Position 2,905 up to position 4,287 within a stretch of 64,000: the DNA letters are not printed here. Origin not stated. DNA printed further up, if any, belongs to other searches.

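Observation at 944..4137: Three-gene RNA repair cassette: Rnl1-like ligase, Pnkp, and an Rnl5/DraRnl-type ligase with N-terminal tRNA-binding-like OB domain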

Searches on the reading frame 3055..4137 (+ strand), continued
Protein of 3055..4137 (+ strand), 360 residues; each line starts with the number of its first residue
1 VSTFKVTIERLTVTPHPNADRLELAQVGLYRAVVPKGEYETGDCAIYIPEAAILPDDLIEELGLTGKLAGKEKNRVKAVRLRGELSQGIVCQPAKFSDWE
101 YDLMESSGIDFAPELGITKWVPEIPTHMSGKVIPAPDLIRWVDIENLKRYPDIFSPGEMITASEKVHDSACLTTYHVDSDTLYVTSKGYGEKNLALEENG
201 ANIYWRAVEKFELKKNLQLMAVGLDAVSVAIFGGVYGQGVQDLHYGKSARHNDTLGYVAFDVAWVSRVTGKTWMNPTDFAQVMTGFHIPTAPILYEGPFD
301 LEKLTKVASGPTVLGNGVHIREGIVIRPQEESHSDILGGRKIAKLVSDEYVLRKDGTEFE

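Call 10: search_dna_similar(query=window:3055-4137:+, collection=phages, mode=protein, max_rows=30)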
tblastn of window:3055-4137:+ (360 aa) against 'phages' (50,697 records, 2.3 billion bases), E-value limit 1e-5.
Records with a match: 253; places in all: 253; records where one place covers at least 80% of the query: 189.
Best place of each record, by identity: <60% 253.
By first word of the organism name: Pseudomonas 158; Aeromonas 39; Sinorhizobium 7; uncultured 6; Brevundimonas 5; Caulobacter 4; Burkholderia 4; Ralstonia 4; Caudoviricetes 3; Microbacterium 3; and 14 more.
By host as written in the record: Pseudomonas aeruginosa 55; Pseudomonas aeruginosa PAO1 25; - 19; Aeromonas salmonicida 11; Aeromonas hydrophila BIOTECH 10089 11; Pseudomonas aeruginosa PAK 10; Sinorhizobium meliloti 7; Brevundimonas pondensis LVF1 4; and 72 more.
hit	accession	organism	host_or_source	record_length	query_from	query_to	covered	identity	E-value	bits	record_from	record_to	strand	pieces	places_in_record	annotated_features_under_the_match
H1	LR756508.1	uncultured phage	metagenomic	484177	1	360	100%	36.5%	2e-59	212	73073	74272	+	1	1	record has no annotation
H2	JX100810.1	Caulobacter phage CcrColossus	Caulobacter crescentus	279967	1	360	100%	34.8%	4e-50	185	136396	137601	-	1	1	putative RNA ligase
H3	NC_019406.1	Caulobacter phage CcrColossus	Caulobacter crescentus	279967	1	360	100%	34.8%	4e-50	185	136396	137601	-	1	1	RNA ligase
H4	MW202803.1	Caudoviricetes sp.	Manatee Spring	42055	1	359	100%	34.8%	9e-51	187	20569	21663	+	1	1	RNA ligase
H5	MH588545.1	Caulobacter phage CcrPW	Caulobacter vibrioides CB15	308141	1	360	100%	34.3%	1e-49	184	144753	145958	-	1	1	hypothetical protein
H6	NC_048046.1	Caulobacter phage CcrPW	Caulobacter vibrioides CB15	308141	1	360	100%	34.3%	1e-49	184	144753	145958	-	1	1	RNA ligase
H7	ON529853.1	Brevundimonas phage vB_BpoS-Bambus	Brevundimonas pondensis LVF1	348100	1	360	100%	33.8%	2e-45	172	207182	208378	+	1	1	RNA ligase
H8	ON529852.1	Brevundimonas phage vB_BpoS-Kabachok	Brevundimonas pondensis LVF1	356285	1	360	100%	33.4%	5e-42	162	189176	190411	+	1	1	RNA ligase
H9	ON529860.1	Brevundimonas phage vB_BpoS-Papperlapapp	Brevundimonas pondensis LVF1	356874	1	360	100%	33.2%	4e-42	162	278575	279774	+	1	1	RNA ligase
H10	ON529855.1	Brevundimonas phage vB_BpoS-Domovoi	Brevundimonas pondensis EIF1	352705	1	360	100%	32.9%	4e-42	162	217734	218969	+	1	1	RNA ligase 2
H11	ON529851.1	Brevundimonas phage vB_BpoS-Marchewka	Brevundimonas pondensis LVF1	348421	1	360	100%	32.1%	6e-43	164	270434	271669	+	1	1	RNA ligase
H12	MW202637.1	Caudoviricetes sp.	Manatee Spring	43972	4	353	97%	31.4%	4e-27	118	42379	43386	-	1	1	RNA ligase | ttudgA-like protein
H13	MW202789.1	Caudoviricetes sp.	Manatee Spring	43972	4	353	97%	31.4%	4e-27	118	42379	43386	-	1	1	RNA ligase | ttudgA-like protein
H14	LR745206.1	uncultured phage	metagenomic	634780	1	328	91%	33.2%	3e-35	142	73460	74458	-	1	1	record has no annotation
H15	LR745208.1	uncultured phage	metagenomic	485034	10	358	97%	29.0%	2e-33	137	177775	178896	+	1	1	record has no annotation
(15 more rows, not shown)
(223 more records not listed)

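Call 13: find_encoding_contigs(protein=P0001, flank=10000, max_places=6)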
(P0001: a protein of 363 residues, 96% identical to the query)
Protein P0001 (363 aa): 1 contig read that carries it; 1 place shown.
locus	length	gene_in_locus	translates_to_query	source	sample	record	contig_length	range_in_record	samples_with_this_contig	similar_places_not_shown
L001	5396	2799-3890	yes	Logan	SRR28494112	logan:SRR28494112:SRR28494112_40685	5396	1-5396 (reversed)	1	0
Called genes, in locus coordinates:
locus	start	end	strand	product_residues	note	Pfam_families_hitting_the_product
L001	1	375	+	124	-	?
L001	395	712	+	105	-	-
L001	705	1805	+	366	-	PF09511:RNA_lig_T4_1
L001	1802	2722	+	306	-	PF06414:Zeta_toxin (weak), PF13671:AAA_33, PF25109:HAD_PNKP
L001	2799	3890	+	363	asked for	PF21189:PHA02142, PF09414:RNA_ligase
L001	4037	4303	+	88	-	-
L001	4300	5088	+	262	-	PF00149:Metallophos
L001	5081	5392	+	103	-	-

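Call 14: find_encoding_contigs(protein=P0003, flank=10000, max_places=3)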
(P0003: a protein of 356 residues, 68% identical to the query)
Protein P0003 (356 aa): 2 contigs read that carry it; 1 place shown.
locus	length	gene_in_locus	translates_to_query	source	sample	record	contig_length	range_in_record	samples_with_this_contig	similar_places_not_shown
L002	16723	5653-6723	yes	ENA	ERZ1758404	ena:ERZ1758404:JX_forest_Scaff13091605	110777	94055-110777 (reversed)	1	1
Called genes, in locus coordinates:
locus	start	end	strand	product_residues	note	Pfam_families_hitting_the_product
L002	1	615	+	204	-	?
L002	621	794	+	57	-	-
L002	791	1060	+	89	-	-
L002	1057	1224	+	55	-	-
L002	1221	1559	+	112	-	PF04149:DUF397 (weak)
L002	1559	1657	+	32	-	-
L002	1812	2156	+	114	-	-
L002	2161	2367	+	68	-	-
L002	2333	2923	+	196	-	-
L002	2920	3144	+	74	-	-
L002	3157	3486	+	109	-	-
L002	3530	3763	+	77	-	-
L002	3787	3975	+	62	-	-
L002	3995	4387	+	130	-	PF19708:DUF6205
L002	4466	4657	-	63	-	-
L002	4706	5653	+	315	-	-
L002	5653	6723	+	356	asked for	PF21189:PHA02142, PF09414:RNA_ligase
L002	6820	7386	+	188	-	PF06559:DCD_N, PF22769:DCD, PF00692:dUTPase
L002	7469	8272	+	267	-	PF13482:RNase_H_2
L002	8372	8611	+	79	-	-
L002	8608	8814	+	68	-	-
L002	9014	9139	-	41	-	-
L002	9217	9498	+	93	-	-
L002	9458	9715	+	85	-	-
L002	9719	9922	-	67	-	-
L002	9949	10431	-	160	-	-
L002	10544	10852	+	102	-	PF04324:Fer2_BFD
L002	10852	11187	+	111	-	-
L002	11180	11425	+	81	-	-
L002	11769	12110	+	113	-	-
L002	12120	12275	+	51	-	-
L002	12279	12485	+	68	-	-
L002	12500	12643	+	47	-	-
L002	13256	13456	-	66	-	-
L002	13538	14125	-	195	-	-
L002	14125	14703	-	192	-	-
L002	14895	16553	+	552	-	PF09286:Pro-kuma_activ, PF00082:Peptidase_S8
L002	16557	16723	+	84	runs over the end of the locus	-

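Call 29: predict_structure(alignment_id=A1)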
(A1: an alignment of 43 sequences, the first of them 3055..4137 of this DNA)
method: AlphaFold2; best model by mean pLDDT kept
length: 360 residues; sequences in the alignment: 43
mean_pLDDT: 86.9   pTM: 0.80
mean pLDDT of the five models: 86.9, 85.9, 85.9, 85.8, 84.8
residues with pLDDT >= 90: 171; 70-90: 171; 50-70: 11; < 50: 7
segments of 3 or more residues with pLDDT < 50: 356-360
pLDDT, mean of each block of 10 residues (from residue 1): 76 81 83 88 90 87 69 76 81 83 82 90 80 94 86 91 91 97 93 94 95 97 97 90 79 92 95 92 95 94 92 80 93 85 89 51
secondary structure, 60 per line:
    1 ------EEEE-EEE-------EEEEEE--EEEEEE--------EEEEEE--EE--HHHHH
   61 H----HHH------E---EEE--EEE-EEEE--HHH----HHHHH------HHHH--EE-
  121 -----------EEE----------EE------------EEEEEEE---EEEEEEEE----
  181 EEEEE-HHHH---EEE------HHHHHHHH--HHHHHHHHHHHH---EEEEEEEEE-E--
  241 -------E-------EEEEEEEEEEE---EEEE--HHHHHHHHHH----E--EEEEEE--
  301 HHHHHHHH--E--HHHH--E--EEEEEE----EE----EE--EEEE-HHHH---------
elements in order: E7-10 E12-14 E22-27 E30-35 E44-49 H56-61 E79-81 E84-86 E88-91 H101-105 H112-115 E132-134 E159-165 E169-176 E181-185 H187-190 E194-196 H203-210 H213-224 E228-236 E256-266 E270-273 H276-285 E293-298 H301-308 H314-317 E323-328 E343-346 H348-351

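Call 33: fold_search(model_id=the predicted structure, library=pdb)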
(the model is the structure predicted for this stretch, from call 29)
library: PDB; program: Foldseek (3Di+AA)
matches with E <= 10: 438; with E <= 0.001: 62
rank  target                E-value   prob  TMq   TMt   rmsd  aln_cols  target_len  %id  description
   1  6vt0                  2.6e-22  1.00  0.77  0.82   3.5       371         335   23  Naegleria gruberi RNA ligase K170A mutant apo (released 2020-04-08)
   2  6vte                  3.8e-22  1.00  0.78  0.83   3.4       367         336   23  Naegleria gruberi RNA Ligase K170M mutant with AMP and Mn (released 2020-04-08)
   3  6vt4                  4.3e-22  1.00  0.77  0.82   3.7       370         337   24  Naegleria gruberi RNA ligase R149A mutant apo (released 2020-04-08)
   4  5cot                  7.1e-22  1.00  0.77  0.82   3.3       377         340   22  Structure and mechanism of a eukaryal nick-sealing RNA ligase (released 2015-10-28)
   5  6vtd                  8.4e-22  1.00  0.79  0.84   3.3       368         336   23  Naegleria gruberi RNA ligase R149A mutant with ATP and Mn (released 2020-04-08)
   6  6vt3                  1.2e-21  1.00  0.75  0.79   3.9       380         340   23  Naegleria gruberi RNA ligase K326A mutant apo (released 2020-04-08)
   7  6vt8                  1.8e-21  1.00  0.77  0.82   3.4       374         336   23  Naegleria gruberi RNA ligase E312A mutant with AMP and Mn (released 2020-04-08)
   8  6vt9                  1.8e-21  1.00  0.77  0.82   3.3       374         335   22  Naegleria gruberi RNA ligase E227A mutant with ATP and Mn (released 2020-04-08)
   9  6vt5                  2.2e-21  1.00  0.77  0.82   3.4       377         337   23  Naegleria gruberi RNA ligase R4a K121A mutant apo (released 2020-04-08)
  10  6vt1_A                2.9e-21  1.00  0.77  0.81   3.4       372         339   24  Naegleria gruberi RNA ligase D172A mutant apo (released 2020-04-08)
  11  5cou                  4.8e-21  1.00  0.76  0.80   3.8       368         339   23  Structure and mechanism of a eukaryal nick-sealing RNA ligase K170M+ATP (released 2015-10-28)
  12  6vtf_A                1.3e-20  1.00  0.78  0.82   3.4       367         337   24  Naegleria gruberi RNA ligase with PPi (released 2020-04-08)
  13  6vtg_A                2.5e-20  1.00  0.76  0.80   3.7       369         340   23  Naegleria gruberi RNA ligase E227A mutant apo (released 2020-04-08)
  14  2hvr_A                1.0e-10  1.00  0.48  0.54   5.4       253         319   19  Structure of T4 RNA Ligase 2 with Nicked 5'-Adenylated nucleic acid duplex containing a 3'-deoxyribonucleotide at the  (released 2006-10-17)
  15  2hvq                  3.9e-10  1.00  0.48  0.54   3.6       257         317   17  Structure of Adenylated full-length T4 RNA Ligase 2 (released 2006-10-17)
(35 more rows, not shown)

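Call 41: find_encoding_contigs(protein=P0016, flank=6000, max_places=2)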
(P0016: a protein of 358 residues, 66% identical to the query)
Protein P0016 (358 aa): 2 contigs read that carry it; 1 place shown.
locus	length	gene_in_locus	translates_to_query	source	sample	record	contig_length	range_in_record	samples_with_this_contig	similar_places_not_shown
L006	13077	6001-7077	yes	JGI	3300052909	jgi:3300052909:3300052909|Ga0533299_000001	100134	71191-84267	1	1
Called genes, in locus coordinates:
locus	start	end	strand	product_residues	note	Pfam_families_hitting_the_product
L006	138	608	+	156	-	-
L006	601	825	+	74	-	-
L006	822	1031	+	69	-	-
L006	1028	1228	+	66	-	-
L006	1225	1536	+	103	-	-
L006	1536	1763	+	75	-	-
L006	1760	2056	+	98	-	-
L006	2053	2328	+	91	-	-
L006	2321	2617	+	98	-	-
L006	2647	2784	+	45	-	PF04149:DUF397 (faint)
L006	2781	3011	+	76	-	PF04149:DUF397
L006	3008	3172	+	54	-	PF04149:DUF397 (faint)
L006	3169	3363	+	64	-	-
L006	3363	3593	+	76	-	-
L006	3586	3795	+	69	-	-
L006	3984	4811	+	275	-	PF25283:DUF7873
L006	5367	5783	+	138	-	-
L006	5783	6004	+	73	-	-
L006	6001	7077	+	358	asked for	PF21189:PHA02142, PF09414:RNA_ligase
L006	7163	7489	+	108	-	-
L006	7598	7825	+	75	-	PF15777:Anti-TRAP (faint)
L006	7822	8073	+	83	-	-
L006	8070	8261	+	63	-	-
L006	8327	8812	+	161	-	-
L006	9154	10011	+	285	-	-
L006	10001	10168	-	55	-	-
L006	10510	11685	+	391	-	PF01139:RtcB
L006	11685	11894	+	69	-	-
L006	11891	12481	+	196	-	PF12850:Metallophos_2 (weak)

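Call 42: find_encoding_contigs(protein=P0008, flank=6000, max_places=2)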
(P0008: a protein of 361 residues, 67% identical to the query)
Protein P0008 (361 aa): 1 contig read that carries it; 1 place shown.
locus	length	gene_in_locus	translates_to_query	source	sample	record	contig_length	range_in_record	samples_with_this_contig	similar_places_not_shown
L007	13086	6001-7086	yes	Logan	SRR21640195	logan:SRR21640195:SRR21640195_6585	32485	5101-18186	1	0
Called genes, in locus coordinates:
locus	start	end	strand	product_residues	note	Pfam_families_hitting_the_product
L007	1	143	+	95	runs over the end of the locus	-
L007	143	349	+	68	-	-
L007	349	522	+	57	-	-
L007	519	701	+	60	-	-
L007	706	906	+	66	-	-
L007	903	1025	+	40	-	-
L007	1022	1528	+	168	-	-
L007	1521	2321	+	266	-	PF07505:DUF5131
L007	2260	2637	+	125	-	-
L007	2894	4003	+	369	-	PF02342:TerD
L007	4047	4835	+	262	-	PF10138:vWA-TerF-like, PF00092:VWA (weak), PF13519:VWA_2 (weak)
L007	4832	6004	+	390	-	PF03741:TerC, PF04332:DUF475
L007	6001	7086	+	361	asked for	PF21189:PHA02142, PF09414:RNA_ligase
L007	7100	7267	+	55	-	-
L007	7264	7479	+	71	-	-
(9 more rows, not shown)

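Call 43: find_encoding_contigs(protein=P0002, flank=6000, max_places=2)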
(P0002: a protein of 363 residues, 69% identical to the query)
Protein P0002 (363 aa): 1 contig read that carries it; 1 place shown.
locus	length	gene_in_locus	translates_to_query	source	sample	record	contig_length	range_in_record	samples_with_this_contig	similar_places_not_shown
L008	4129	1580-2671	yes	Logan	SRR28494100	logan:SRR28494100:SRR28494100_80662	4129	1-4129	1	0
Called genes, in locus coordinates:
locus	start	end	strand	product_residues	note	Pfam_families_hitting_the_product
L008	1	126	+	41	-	?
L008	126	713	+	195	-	-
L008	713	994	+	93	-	-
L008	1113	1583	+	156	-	-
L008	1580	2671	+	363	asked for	PF21189:PHA02142, PF09414:RNA_ligase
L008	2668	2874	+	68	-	-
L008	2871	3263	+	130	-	PF21866:DUF6915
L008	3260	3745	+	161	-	-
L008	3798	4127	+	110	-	?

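Call 48: find_encoding_contigs(protein=P0037, flank=6000, max_places=2)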
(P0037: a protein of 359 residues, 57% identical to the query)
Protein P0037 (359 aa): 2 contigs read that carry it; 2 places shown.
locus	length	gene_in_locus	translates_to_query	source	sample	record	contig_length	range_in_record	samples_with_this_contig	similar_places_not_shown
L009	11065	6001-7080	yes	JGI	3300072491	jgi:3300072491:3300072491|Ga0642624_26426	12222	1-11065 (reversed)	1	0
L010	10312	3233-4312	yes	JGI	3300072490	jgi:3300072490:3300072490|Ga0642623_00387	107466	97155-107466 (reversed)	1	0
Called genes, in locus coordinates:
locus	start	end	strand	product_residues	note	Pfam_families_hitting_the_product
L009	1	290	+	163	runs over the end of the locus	PF00588:SpoU_methylase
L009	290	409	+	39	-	-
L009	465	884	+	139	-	-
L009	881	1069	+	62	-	-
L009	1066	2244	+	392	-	-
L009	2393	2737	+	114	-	-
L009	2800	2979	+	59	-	-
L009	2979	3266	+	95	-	-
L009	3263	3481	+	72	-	-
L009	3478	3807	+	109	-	-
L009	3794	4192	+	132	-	-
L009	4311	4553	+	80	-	-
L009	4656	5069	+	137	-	-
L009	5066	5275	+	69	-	-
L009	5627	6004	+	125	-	-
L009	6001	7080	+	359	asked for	PF21189:PHA02142, PF09414:RNA_ligase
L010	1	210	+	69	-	?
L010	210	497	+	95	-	-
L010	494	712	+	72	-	-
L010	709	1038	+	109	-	-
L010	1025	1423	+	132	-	-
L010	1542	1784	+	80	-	-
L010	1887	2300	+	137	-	-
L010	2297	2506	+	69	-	-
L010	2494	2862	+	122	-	-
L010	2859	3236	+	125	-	-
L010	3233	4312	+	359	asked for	PF21189:PHA02142, PF09414:RNA_ligase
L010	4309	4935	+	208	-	-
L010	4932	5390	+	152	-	-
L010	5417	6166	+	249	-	PF25283:DUF7873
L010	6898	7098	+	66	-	-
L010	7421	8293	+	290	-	-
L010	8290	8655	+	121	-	-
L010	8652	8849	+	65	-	-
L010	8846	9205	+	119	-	-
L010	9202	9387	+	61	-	-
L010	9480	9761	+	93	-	PF12728:HTH_17, PF00376:MerR (weak)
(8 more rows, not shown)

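Call 49: find_encoding_contigs(protein=P0011, flank=6000, max_places=2)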
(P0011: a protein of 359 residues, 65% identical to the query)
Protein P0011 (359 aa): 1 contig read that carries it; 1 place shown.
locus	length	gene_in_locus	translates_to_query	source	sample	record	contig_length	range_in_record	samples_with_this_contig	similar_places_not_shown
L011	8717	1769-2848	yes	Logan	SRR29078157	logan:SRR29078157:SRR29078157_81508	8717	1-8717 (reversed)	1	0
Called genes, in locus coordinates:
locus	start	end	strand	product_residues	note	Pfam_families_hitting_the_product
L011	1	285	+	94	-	?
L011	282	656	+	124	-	-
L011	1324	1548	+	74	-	-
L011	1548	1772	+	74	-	-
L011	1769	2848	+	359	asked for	PF21189:PHA02142, PF09414:RNA_ligase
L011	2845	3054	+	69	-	-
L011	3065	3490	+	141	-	PF24240:DUF7448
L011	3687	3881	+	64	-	-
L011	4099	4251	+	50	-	-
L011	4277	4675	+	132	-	-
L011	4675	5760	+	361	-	PF09511:RNA_lig_T4_1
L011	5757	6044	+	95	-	-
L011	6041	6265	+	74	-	-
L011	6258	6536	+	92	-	-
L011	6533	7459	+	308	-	PF13671:AAA_33, PF25109:HAD_PNKP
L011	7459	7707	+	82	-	-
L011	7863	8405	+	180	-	PF12850:Metallophos_2 (weak)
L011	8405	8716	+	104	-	?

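Call 52: list_cluster_members(proteins=[P0001, window:3055-4134:+])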
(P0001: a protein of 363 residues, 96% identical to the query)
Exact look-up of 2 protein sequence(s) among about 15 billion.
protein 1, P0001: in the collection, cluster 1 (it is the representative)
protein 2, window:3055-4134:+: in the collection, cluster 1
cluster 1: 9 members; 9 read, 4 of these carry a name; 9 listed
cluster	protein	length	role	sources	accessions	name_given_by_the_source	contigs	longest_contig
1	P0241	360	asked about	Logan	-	-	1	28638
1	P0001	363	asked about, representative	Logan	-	-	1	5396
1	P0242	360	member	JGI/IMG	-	RNA ligase (TIGR02306 family)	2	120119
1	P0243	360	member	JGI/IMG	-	RNA ligase (TIGR02306 family)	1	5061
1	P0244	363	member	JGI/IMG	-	RNA ligase (TIGR02306 family)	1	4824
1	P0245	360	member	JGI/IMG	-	RNA ligase (TIGR02306 family)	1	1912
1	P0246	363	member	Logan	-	-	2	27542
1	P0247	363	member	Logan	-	-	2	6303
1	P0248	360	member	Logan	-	-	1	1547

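Call 54: find_encoding_contigs(protein=P0246, flank=8000, max_places=2)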
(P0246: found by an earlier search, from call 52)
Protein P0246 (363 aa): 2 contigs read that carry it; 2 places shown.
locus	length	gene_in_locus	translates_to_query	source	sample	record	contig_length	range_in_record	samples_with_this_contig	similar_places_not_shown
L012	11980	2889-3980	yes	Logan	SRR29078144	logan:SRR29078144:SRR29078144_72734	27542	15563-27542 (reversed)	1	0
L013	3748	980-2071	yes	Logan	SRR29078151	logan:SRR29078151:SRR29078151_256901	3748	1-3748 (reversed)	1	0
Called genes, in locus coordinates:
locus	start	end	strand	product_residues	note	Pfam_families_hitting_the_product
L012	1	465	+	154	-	?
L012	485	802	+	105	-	-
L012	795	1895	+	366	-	PF09511:RNA_lig_T4_1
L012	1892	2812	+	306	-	PF06414:Zeta_toxin (weak), PF13671:AAA_33, PF25109:HAD_PNKP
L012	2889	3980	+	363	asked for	PF21189:PHA02142, PF09414:RNA_ligase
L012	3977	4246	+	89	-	-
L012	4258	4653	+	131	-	PF21866:DUF6915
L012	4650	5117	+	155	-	-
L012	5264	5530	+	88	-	-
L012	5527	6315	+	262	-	PF00149:Metallophos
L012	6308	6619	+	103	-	-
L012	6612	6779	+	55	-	-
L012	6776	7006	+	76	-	-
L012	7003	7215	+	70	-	-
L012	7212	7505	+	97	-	-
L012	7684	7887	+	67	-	-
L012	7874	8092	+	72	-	-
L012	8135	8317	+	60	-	-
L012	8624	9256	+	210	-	-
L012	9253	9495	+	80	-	PF02467:Whib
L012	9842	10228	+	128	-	-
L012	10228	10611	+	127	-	-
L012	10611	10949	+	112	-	-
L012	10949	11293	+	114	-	-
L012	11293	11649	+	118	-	-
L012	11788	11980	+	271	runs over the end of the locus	-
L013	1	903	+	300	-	?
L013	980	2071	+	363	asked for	PF21189:PHA02142, PF09414:RNA_ligase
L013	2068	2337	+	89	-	-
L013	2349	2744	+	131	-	PF21866:DUF6915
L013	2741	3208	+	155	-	-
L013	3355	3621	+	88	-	-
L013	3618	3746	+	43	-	?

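Call 55: find_encoding_contigs(protein=P0245, flank=3000, max_places=2)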
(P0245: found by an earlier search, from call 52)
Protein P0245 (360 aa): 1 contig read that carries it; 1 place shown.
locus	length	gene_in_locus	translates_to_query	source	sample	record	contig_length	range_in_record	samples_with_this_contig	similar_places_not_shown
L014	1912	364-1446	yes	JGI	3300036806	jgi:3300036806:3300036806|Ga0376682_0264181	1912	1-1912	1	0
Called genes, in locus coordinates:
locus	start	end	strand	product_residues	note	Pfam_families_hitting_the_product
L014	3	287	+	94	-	?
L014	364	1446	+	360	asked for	PF21189:PHA02142, PF09414:RNA_ligase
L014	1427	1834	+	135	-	PF21866:DUF6915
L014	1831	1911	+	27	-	?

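Call 56: find_encoding_contigs(protein=P0244, flank=5000, max_places=2)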
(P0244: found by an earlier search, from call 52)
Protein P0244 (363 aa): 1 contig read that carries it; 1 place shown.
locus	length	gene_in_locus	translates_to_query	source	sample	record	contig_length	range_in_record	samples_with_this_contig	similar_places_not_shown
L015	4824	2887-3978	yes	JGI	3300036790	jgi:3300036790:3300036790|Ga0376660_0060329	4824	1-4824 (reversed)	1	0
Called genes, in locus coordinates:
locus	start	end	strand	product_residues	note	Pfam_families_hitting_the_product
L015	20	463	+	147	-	PF24703:DUF7666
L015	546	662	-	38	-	-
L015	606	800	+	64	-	-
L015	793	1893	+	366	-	PF09511:RNA_lig_T4_1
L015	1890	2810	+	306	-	PF06414:Zeta_toxin (weak), PF13671:AAA_33, PF25109:HAD_PNKP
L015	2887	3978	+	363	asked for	PF21189:PHA02142, PF09414:RNA_ligase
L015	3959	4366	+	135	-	PF21866:DUF6915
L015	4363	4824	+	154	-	?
